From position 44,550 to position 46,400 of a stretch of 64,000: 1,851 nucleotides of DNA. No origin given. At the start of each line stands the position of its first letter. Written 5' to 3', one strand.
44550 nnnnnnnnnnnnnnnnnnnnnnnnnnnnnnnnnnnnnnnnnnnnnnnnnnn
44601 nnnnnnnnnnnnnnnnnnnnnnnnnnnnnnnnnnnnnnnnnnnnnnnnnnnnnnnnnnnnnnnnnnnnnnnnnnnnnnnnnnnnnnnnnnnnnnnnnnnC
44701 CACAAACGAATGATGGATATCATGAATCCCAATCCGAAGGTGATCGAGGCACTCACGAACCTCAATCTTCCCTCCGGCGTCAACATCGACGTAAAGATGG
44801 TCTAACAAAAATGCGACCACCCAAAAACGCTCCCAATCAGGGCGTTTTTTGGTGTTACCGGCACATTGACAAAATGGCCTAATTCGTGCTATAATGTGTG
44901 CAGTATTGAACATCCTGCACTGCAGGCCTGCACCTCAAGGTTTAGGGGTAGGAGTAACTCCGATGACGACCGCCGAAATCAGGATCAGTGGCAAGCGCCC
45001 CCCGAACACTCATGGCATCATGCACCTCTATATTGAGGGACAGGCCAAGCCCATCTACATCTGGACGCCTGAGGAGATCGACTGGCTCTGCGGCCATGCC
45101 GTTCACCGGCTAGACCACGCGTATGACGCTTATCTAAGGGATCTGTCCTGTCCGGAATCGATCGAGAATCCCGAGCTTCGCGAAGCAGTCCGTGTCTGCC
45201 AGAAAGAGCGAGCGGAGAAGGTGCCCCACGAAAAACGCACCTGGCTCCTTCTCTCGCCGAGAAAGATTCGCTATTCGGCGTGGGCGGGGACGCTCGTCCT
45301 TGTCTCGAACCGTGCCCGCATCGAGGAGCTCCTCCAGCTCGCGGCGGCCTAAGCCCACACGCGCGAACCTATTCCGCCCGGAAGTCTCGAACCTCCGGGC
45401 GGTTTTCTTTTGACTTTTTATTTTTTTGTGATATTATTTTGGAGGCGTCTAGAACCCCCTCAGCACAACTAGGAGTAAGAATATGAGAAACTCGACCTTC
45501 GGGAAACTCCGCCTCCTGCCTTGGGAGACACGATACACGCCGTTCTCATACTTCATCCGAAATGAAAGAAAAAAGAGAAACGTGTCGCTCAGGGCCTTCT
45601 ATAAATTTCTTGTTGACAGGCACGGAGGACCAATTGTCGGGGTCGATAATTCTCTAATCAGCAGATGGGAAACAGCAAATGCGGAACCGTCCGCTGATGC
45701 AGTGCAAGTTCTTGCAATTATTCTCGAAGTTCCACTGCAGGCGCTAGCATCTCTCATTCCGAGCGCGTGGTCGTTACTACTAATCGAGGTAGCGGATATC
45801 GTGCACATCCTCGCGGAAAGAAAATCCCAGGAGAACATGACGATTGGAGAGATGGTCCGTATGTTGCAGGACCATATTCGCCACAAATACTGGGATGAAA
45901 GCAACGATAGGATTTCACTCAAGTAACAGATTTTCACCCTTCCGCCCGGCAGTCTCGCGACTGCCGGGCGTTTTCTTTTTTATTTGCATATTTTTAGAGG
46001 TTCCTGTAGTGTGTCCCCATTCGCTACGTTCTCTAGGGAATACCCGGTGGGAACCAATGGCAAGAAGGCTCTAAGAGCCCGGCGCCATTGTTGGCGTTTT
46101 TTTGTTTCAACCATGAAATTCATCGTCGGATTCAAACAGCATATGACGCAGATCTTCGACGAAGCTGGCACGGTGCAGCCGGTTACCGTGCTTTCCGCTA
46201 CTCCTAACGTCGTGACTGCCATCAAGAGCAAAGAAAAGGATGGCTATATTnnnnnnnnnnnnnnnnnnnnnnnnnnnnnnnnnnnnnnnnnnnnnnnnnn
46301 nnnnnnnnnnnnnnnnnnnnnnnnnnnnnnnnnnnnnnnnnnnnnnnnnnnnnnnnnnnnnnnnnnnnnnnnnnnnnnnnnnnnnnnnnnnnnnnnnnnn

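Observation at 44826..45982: XRE-type regulator and a 129-aa unknown ORF inserted between rpsJ and rplC, bounded by two near-identical hairpin terminators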

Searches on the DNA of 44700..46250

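Call 17: search_rna_families(source=window, start=44700, end=46250, threshold=evalue, max_evalue=10)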
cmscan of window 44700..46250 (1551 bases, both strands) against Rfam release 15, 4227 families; matches with E-value up to 10: 8.
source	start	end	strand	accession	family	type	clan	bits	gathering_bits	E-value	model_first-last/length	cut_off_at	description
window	45339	45410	+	RF02230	sX11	Gene; sRNA;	-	21.2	70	0.27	1-138/138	no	Proteobacterial sRNA sX11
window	45936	45983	-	RF02067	STnc310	Gene; sRNA;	-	19.3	40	1.3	1-61/61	no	Salmonella enterica sRNA STnc310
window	45909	45985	+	RF00519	suhB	Gene; sRNA;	CL00108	19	41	0.52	1-77/77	no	Makes More Granules Regulator RNA (mmgR)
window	45943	45972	+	RF04106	mir-1303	Gene; miRNA;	-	18.4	107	2.8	1-85/85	no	mir-1303 microRNA precursor family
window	45962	46049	+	RF03322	mir-1641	Gene; miRNA;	-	15.8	104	7.9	1-85/85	no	mir-1641 microRNA precursor family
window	44783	44856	+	RF00506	Thr_leader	Cis-reg; leader;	-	15.2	55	9.8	1-118/118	no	Threonine operon leader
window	45950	46015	-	RF02211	ZFAT-AS1_1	Gene; lncRNA;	-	13.6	80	8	1-79/79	no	ZFAT antisense RNA 1 conserved region 1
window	45369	45477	+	RF02039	SPRY4-IT1_2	Gene; lncRNA;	-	12.8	40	6.7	1-120/120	no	SPRY4-IT1 conserved region 2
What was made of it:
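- On Any Rfam 15 family: Nothing relevant at E<=10 in 44700-46250 (call 17).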

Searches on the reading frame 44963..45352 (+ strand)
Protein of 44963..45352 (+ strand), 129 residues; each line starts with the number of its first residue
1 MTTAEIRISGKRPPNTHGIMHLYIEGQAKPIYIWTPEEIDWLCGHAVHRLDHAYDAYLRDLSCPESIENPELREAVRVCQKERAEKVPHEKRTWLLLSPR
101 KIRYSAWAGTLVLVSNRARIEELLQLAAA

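Call 3: search_protein_families(library=pfam, proteins=[window:44963-45352:+], max_evalue=1)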
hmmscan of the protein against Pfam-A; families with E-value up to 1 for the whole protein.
window:44963-45352:+ (129 aa): 0 families

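Call 13: find_encoding_contigs(protein=window:44963-45352:+, flank=10000, max_places=10)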
Protein window:44963-45352:+ (129 aa): 2 contigs read that carry it; 1 place shown.
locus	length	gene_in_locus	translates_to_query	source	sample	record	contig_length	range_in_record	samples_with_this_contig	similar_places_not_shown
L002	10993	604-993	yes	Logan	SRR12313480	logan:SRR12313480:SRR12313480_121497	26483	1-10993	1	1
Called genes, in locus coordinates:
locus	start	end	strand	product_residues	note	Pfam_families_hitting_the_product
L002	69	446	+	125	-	PF00338:Ribosomal_S10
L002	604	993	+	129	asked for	-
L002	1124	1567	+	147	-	-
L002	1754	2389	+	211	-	PF00297:Ribosomal_L3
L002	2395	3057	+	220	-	PF00573:Ribosomal_L4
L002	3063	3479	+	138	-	PF00276:Ribosomal_L23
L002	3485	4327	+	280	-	PF00181:Ribosomal_L2_N, PF03947:Ribosomal_L2_C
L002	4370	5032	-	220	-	-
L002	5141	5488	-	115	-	-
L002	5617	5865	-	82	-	-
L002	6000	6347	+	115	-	PF00203:Ribosomal_S19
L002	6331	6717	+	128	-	PF00237:Ribosomal_L22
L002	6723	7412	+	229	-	PF07650:KH_2, PF00189:Ribosomal_S3_C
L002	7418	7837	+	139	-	PF00252:Ribosomal_L16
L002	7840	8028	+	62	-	PF00831:Ribosomal_L29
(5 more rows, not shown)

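Call 15: find_homologous_proteins(query=window:44963-45352:+, max_evalue=0.01)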
Query window:44963-45352:+ (129 aa): 1 proteins with E <= 0.01 among 15 candidates.
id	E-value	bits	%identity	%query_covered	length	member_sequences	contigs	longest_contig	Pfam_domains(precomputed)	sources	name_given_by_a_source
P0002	2.2e-82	292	100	100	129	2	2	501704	-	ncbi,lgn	-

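Call 24: search_protein_families(library=phrogs, proteins=[window:44963-45352:+], max_evalue=0.1)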
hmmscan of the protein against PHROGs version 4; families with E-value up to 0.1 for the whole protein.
window:44963-45352:+ (129 aa): 0 families

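Call 25: search_protein_families(library=ncbifam, proteins=[window:44963-45352:+], max_evalue=0.1)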
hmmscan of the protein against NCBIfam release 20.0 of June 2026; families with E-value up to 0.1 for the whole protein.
window:44963-45352:+ (129 aa): 0 families

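Call 26: search_protein_families(library=padloc, proteins=[window:44963-45352:+], max_evalue=0.1)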
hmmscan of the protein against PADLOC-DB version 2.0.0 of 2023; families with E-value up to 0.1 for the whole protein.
window:44963-45352:+ (129 aa): 0 families

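Call 46: search_protein_representatives(protein=window:44963-45352:+)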
Query: 129 residues. Proteins with E-value up to 0.001 (for the whole library): 1; up to 1e-10: 1; up to 1e-30: 1. The best 1 are listed.
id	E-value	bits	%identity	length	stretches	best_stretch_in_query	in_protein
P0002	7.0e-83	291.5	100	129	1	1-129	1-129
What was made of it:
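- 44963..45352 (+): ORF1, 129 aa, no detectable relatives (ORFan); AGGAG ribosome-binding site 8 nt upstream. Only itself in 5.8 billion clustered proteins (call 15) and in a full HMMER scan of 1.84 billion representatives (call 46).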

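Call 74: predict_structure(protein=window:44963-45352:+)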
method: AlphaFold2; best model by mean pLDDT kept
length: 129 residues; sequences in the alignment: 1
mean_pLDDT: 43.4   pTM: 0.50
mean pLDDT of the five models: 43.4, 42.6, 39.7, 37.6, 36.5
residues with pLDDT >= 90: 0; 70-90: 0; 50-70: 43; < 50: 86
segments of 3 or more residues with pLDDT < 50: 1-28, 39-62, 86-115
pLDDT, mean of each block of 10 residues (from residue 1): 31 36 46 50 36 35 55 62 46 28 31 52 58
secondary structure, 60 per line:
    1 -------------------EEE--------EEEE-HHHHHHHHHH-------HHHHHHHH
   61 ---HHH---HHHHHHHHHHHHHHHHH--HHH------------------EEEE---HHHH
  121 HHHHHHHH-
elements in order: E20-22 E31-34 H36-45 H53-60 H70-86 E110-113 H117-128
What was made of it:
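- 44963..45352 (+): AF2 pLDDT 43 (call 74).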

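Call 82: search_solved_structures(query=window:44963-45352:+, max_evalue=1)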
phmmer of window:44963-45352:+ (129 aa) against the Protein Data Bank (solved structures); distinct sequences matched with E-value up to 1: 0.
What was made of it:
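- On Type II toxin-antitoxin pair with XRE antitoxin: ORF1 matches nothing (calls 3, 24-26, 46, 82).
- ORF1 matches no toxin or defence family (calls 3, 24-26, 46, 82).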

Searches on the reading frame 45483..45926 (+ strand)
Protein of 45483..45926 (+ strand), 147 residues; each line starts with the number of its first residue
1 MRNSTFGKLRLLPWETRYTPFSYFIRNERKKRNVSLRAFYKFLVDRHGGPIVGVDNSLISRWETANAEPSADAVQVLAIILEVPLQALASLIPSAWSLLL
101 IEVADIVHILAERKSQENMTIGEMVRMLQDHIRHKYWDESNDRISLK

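Call 3: search_protein_families(library=pfam, proteins=[window:45483-45926:+], max_evalue=1)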
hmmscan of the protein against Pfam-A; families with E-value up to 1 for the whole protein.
window:45483-45926:+ (147 aa): 4 families
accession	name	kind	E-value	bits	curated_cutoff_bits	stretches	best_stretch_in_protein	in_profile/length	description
PF01381.28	HTH_3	-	7.1e-05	23.2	23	1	52-87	19-54/55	Helix-turn-helix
PF12844.13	HTH_19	-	0.0019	18.5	30.2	1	23-90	2-60/64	Helix-turn-helix domain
PF13560.12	HTH_31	-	0.014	16.1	27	1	52-89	24-62/64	Helix-turn-helix domain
PF16826.10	DUF5076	-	0.055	13.9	25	1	87-135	30-83/84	Domain of unknown function (DUF5076)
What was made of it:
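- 45483..45926 (+): ORF2, 147 aa: divergent XRE/Cro/CI-type HTH (about residues 20-90) plus two long C-terminal helices; AGGAG ribosome-binding site. HTH_3 23.2 bits against a gathering score of 23 (call 3).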

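Call 12: find_encoding_contigs(protein=window:45483-45926:+, flank=10000, max_places=10)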
Protein window:45483-45926:+ (147 aa): 2 contigs read that carry it; 1 place shown.
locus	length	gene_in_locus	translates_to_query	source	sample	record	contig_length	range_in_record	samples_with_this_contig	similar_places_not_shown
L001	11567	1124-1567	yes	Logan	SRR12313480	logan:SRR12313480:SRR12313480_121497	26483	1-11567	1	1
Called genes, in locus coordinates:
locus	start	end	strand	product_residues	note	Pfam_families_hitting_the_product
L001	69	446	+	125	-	PF00338:Ribosomal_S10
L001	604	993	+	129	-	-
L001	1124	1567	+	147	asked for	-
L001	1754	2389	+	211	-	PF00297:Ribosomal_L3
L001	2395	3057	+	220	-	PF00573:Ribosomal_L4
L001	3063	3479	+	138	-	PF00276:Ribosomal_L23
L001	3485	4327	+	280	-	PF00181:Ribosomal_L2_N, PF03947:Ribosomal_L2_C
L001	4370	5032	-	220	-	-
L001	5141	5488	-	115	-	-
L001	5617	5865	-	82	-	-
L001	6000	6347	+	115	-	PF00203:Ribosomal_S19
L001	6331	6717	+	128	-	PF00237:Ribosomal_L22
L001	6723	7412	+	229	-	PF07650:KH_2, PF00189:Ribosomal_S3_C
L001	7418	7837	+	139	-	PF00252:Ribosomal_L16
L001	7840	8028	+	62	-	PF00831:Ribosomal_L29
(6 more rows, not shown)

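Call 14: find_homologous_proteins(query=window:45483-45926:+, max_evalue=0.01)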
Query window:45483-45926:+ (147 aa): 1 proteins with E <= 0.01 among 26 candidates.
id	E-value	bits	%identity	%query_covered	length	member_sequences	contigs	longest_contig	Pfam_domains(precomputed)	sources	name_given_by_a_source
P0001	2.7e-91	321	100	100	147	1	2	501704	-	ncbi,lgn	-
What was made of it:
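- No detectable homologues: calls 14, 15, 46. Neither ORF has any homologue (calls 14, 15, 46).
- Tried and rejected: The word-indexed search of 5.8 billion proteins found only the query itself (calls 14, 15).
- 45483..45926 (+): Only itself in 5.8 billion proteins, in a word-indexed search (call 14).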

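Call 24: search_protein_families(library=phrogs, proteins=[window:45483-45926:+], max_evalue=0.1)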
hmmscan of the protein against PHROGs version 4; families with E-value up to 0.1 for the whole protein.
window:45483-45926:+ (147 aa): 5 families
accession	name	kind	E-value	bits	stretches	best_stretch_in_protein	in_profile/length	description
phrog_2967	-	transcription regulation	0.00018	22.1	1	18-137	8-99/225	transcriptional regulator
phrog_2104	-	unknown function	0.001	20.3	1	52-88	62-98/103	-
phrog_4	-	transcription regulation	0.0024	17.9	1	52-91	156-194/400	transcriptional repressor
phrog_8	-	transcription regulation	0.0041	17.6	1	25-85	81-132/346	transcriptional regulator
phrog_4836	-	transcription regulation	0.047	14.2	0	51-80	97-126/194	CII-like regulator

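Call 25: search_protein_families(library=ncbifam, proteins=[window:45483-45926:+], max_evalue=0.1)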
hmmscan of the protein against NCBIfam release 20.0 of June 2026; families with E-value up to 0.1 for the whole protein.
window:45483-45926:+ (147 aa): 2 families
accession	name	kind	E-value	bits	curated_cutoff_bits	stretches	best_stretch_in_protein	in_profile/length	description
NF041951.1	phage_RstR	subfamily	0.0029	17.9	80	1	52-89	25-62/108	RstR family transcriptional repressor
TIGR03830.1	CxxCG_CxxCG_HTH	subfamily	0.0082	15.9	61.8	1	49-84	85-120/127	type II TA system antitoxin MqsA family protein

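Call 26: search_protein_families(library=padloc, proteins=[window:45483-45926:+], max_evalue=0.1)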
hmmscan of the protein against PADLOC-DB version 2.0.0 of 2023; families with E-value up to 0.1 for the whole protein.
window:45483-45926:+ (147 aa): 9 families
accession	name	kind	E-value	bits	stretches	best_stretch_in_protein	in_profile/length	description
PDLC03948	RmrA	-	0.0003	17.8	1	52-86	31-65/397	-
PDLC03951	RmrA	-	0.00036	17.6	1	49-92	28-71/400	-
PDLC03956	RmrA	-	0.00099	16.3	1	51-85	31-65/399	-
PDLC03955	RmrA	-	0.0062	13.8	1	51-90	42-81/371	-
PDLC03954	RmrA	-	0.0095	12.9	1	52-88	33-69/380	-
PDLC01735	TniQ_V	-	0.014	13.2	1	49-95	57-104/184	TniQ_0_V-K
PDLC03949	RmrA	-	0.016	12.1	1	52-89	25-62/363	-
PDLC03947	RmrA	-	0.017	12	1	51-86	33-68/383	-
PDLC02926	HTH_VI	-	0.019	13.2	1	52-89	24-61/92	-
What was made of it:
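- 45483..45926 (+): Weak HTH hits at residues 49-95 in PHROGs, NCBIfam and PADLOC (calls 24-26).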

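Call 36: predict_structure(protein=window:45483-45926:+)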
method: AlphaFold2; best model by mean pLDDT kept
length: 147 residues; sequences in the alignment: 1
mean_pLDDT: 53.3   pTM: 0.44
mean pLDDT of the five models: 53.3, 52.2, 50.4, 50.1, 45.5
residues with pLDDT >= 90: 0; 70-90: 12; 50-70: 80; < 50: 55
segments of 3 or more residues with pLDDT < 50: 1-19, 50-60, 87-89, 139-147
pLDDT, mean of each block of 10 residues (from residue 1): 31 38 54 55 55 47 51 57 51 51 65 72 70 60 39
secondary structure, 60 per line:
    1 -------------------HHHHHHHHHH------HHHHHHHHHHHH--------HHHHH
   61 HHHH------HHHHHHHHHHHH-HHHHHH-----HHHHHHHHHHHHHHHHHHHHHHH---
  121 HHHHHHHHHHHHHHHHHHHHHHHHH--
elements in order: H20-29 H36-47 H56-64 H71-82 H84-89 H95-117 H121-145
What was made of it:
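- Tried and rejected: AF2 models were too poor for fold search: pLDDT 53 and 43 (calls 36, 74).
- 45483..45926 (+): All-helical AF2 model, pLDDT 53 (call 36).
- On XRE / HTH_3 (PF01381): The AF2 single-sequence model has five short helices at 20-89 but a mean pLDDT of 53 (call 36).
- Closest known: XRE/Cro/CI helix-turn-helix regulators. Same: It is small, stand-alone and all-helical (call 36).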

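Call 81: search_solved_structures(query=window:45483-45926:+, max_evalue=1, show_alignments=2)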
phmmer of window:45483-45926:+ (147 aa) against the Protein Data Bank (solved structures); distinct sequences matched with E-value up to 1: 8.
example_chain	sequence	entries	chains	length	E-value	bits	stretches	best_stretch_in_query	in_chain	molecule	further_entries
3jxb_C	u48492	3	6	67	0.046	16.8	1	48-81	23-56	Repressor protein C2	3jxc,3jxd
2r1j_L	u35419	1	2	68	0.046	16.8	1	48-81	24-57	Repressor protein C2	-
1adr_A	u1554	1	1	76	0.057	16.5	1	48-82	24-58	P22 C2 REPRESSOR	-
7oxd_A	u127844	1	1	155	0.072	16.2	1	49-95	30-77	ShTniQ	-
7n6i_A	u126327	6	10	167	0.078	16.1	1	49-95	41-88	TniQ (Homology model) | TniQ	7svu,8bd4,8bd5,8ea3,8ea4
3pg0_A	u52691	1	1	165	0.083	16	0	21-60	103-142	ThreeFoil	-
8rdu_C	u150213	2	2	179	0.088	15.9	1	49-95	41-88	TniQ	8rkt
8qnl_A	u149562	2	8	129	0.26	14.4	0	50-88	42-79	Antitoxin Xre/MbcA/ParS-like toxin-binding domain-containing protein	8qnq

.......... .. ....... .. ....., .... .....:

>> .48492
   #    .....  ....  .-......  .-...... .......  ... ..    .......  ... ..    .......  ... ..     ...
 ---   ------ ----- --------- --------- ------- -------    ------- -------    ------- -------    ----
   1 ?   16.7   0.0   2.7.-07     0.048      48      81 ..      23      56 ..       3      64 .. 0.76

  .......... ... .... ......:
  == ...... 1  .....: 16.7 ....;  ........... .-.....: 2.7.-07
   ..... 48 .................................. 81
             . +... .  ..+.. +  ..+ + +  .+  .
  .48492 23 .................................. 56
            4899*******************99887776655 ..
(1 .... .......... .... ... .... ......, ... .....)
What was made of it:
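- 45483..45926 (+): '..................' aligns to the recognition-helix region of the P22 C2 repressor at E 0.046 (call 81).
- On XRE / HTH_3 (PF01381): E 0.046, not significant on its own (call 81).
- Closest known: XRE/Cro/CI helix-turn-helix regulators. Same: ORF2 carries the recognition-helix signature .....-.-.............. and reaches the HTH_3 gathering score (calls 3, 81).
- Weak hits to MqsA-type and Xre/MbcA-type antitoxins and to PADLOC RmrA involve the HTH only (calls 25, 26, 81).
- Tried and rejected: The weak TniQ and RmrA hits to ORF2 were rejected as HTH-only similarity with no matching context (calls 26, 81).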
